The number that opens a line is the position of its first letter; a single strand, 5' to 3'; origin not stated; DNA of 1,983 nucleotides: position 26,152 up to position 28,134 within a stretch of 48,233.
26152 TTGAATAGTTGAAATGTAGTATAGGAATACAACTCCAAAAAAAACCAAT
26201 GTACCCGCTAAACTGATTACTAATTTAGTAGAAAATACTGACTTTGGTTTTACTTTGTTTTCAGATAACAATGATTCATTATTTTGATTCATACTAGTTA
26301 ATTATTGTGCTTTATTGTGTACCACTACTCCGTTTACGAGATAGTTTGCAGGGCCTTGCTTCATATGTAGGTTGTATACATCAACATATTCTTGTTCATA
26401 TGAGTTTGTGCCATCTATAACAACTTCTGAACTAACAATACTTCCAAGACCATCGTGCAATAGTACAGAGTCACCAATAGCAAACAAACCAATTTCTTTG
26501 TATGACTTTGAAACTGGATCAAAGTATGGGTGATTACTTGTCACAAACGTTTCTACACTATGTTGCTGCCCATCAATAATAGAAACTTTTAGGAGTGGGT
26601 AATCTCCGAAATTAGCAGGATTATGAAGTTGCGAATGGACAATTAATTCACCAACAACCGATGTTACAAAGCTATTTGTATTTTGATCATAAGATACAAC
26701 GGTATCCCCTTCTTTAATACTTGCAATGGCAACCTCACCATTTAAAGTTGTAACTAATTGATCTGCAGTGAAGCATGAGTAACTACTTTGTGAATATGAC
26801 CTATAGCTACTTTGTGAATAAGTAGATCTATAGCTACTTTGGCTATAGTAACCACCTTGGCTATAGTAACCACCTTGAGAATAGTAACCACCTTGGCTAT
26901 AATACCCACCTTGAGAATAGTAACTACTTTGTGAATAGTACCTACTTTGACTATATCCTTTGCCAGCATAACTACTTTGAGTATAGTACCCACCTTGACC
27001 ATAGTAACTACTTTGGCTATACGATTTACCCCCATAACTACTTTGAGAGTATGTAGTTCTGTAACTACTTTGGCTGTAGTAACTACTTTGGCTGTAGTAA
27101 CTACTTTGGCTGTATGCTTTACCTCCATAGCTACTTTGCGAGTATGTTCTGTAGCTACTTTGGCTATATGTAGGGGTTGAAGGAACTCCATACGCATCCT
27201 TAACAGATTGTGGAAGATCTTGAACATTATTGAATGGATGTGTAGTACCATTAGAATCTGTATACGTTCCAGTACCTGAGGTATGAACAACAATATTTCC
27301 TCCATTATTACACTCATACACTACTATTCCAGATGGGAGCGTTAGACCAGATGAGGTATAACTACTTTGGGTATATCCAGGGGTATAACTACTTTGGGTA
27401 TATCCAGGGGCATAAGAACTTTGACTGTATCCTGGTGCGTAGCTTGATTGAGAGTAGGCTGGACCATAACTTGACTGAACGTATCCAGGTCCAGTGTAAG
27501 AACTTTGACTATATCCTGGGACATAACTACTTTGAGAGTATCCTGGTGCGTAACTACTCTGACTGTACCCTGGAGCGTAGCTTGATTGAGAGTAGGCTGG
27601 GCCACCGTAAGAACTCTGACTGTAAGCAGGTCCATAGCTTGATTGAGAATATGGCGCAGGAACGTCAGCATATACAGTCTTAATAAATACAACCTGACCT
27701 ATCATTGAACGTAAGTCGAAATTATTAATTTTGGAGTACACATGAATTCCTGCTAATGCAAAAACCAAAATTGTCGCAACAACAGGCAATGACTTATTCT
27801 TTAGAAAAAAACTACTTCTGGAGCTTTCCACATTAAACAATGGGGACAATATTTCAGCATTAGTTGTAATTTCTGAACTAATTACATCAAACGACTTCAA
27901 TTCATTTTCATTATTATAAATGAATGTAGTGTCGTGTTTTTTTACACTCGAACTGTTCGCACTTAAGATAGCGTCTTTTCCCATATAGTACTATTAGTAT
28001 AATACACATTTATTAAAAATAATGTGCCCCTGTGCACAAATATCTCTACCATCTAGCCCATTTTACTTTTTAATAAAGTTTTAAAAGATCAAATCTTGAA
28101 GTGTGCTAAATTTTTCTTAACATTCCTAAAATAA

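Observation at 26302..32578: YcaO + SagB dehydrogenase divergently paired with two Ser/Tyr-repeat proteins ending in a Hint domain: candidate new RiPP-like or protein-heterocyclisation system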

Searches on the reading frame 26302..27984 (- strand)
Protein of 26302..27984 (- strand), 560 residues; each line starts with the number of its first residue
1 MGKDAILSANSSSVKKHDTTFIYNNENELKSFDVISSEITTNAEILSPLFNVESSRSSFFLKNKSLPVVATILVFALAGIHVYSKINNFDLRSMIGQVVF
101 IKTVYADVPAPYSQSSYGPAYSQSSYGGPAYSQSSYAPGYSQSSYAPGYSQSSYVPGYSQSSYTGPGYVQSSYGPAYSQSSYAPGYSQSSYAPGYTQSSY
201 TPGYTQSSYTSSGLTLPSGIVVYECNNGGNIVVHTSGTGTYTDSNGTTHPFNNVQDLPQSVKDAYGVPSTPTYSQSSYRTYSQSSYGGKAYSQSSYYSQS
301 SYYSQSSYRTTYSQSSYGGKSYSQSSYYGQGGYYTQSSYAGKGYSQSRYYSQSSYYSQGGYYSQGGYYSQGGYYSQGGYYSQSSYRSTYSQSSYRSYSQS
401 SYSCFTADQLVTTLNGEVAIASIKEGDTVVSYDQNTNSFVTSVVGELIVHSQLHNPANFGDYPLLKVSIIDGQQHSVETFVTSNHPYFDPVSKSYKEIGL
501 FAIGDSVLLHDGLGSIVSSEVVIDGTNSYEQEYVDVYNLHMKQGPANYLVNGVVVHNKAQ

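Call 3: search_protein_families(library=pfam, proteins=[window:26302-27984:-], max_evalue=0.01)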
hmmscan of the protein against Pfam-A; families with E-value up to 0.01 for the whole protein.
window:26302-27984:- (560 aa): 3 families
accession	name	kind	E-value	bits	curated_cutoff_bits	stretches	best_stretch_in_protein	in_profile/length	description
PF07591.16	PT-HINT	-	3.4e-06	27.8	27.7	1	410-557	1-136/137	Pretoxin HINT domain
PF01079.26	Hint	-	6.9e-05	23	29.7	1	395-444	4-53/213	Hint module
PF13403.11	Hint_2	-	0.00079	20.3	28.4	1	404-438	2-36/147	Hint domain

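Call 4: search_protein_families(library=ncbifam, proteins=[window:26302-27984:-], max_evalue=0.01)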
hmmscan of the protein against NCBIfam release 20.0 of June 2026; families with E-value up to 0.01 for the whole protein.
window:26302-27984:- (560 aa): 0 families
